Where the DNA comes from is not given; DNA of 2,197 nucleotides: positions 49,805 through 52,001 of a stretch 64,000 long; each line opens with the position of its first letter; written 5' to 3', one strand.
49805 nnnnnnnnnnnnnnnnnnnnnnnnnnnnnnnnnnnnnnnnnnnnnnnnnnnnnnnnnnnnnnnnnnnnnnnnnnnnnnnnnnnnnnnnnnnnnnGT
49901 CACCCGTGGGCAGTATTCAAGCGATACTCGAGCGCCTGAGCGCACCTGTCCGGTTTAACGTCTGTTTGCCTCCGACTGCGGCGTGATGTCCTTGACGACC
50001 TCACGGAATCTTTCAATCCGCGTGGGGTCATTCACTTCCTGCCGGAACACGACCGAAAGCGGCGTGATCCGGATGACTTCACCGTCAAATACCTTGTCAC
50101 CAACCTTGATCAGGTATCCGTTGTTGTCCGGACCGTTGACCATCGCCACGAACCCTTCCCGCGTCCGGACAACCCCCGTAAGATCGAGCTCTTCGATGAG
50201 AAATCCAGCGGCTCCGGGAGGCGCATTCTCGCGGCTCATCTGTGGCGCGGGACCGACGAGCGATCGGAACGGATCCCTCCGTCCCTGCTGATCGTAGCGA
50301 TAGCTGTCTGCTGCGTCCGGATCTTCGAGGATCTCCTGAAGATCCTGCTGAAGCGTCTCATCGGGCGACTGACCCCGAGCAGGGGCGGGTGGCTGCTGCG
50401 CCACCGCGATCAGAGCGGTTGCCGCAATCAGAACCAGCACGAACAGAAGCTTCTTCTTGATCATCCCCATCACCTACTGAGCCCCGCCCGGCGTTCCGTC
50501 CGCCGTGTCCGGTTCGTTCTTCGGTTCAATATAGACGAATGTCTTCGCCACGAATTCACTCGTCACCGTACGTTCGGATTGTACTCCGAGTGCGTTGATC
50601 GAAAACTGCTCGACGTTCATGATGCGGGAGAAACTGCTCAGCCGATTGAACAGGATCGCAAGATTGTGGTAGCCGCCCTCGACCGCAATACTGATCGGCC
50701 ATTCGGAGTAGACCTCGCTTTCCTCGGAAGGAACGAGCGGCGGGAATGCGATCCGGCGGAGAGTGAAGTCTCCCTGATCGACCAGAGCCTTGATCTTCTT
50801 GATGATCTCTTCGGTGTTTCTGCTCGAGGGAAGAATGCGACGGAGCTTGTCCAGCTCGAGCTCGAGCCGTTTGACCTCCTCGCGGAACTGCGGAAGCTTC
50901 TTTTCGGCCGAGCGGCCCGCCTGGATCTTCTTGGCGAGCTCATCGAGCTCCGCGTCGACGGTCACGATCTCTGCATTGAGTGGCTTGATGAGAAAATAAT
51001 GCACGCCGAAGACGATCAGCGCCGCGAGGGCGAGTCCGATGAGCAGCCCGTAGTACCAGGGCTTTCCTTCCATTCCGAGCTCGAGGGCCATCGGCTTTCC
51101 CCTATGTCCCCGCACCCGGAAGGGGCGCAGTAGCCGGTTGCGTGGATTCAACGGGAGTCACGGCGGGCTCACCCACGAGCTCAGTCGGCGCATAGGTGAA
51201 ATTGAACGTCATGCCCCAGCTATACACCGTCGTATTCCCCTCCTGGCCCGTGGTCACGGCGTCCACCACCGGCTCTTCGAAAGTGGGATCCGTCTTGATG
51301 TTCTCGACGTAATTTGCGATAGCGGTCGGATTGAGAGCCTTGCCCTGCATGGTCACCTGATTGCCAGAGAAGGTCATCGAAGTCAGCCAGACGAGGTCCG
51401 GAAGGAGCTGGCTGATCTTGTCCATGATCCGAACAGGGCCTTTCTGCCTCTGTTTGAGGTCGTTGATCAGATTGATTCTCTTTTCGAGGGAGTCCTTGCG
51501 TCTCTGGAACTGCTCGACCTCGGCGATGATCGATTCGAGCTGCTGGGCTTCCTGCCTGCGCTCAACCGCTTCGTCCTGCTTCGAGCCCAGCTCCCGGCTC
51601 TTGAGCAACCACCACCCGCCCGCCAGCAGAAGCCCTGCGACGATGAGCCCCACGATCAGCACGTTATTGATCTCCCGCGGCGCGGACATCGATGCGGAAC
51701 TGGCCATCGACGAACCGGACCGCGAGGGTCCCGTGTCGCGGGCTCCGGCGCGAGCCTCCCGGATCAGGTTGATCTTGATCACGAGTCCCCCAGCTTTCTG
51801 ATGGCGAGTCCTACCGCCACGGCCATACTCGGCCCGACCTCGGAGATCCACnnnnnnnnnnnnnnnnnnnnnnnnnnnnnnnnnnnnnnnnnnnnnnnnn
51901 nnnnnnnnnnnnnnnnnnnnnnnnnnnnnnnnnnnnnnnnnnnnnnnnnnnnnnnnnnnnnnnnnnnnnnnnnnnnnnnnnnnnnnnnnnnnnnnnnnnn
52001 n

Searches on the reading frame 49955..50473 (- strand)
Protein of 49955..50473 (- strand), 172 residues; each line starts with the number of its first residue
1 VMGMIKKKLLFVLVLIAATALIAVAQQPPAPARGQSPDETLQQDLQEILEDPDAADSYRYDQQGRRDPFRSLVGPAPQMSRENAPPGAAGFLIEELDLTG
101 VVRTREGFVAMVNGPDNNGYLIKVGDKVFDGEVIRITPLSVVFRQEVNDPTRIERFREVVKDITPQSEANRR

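Call 11: search_protein_families(library=pfam, proteins=[window:49955-50473:-], max_evalue=0.001)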
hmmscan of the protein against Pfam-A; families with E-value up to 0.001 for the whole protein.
window:49955-50473:- (172 aa): 1 family
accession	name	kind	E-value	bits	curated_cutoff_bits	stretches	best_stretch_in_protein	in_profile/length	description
PF04351.19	PilP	-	5.5e-07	30.1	25.6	1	48-150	19-133/146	Pilus assembly protein, PilP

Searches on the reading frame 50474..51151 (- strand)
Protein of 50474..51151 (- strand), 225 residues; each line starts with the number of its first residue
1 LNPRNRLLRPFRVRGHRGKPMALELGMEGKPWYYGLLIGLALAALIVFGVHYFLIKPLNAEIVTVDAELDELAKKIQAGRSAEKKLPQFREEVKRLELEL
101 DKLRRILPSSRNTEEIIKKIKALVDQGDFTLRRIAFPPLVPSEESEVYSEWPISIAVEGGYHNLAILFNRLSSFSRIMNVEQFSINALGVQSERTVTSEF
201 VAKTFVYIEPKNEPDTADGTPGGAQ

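Call 11: search_protein_families(library=pfam, proteins=[window:50474-51151:-], max_evalue=0.001)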
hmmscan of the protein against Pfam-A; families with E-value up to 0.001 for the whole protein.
window:50474-51151:- (225 aa): 1 family
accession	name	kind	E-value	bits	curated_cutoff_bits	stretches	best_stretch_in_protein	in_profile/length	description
PF04350.18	PilO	-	2.8e-22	79.9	22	1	65-208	4-144/145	Pilus assembly protein, PilO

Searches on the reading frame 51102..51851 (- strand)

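Call 11: search_protein_families(library=pfam, proteins=[window:51102-51851:-], max_evalue=0.001)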
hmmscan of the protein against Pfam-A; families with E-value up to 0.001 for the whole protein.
window:51102-51851:- (249 aa): 1 family
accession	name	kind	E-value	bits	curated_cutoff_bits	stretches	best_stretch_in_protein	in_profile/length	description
PF05137.18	PilN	-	2e-15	57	22.8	1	142-216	2-76/78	Fimbrial assembly protein (PilN)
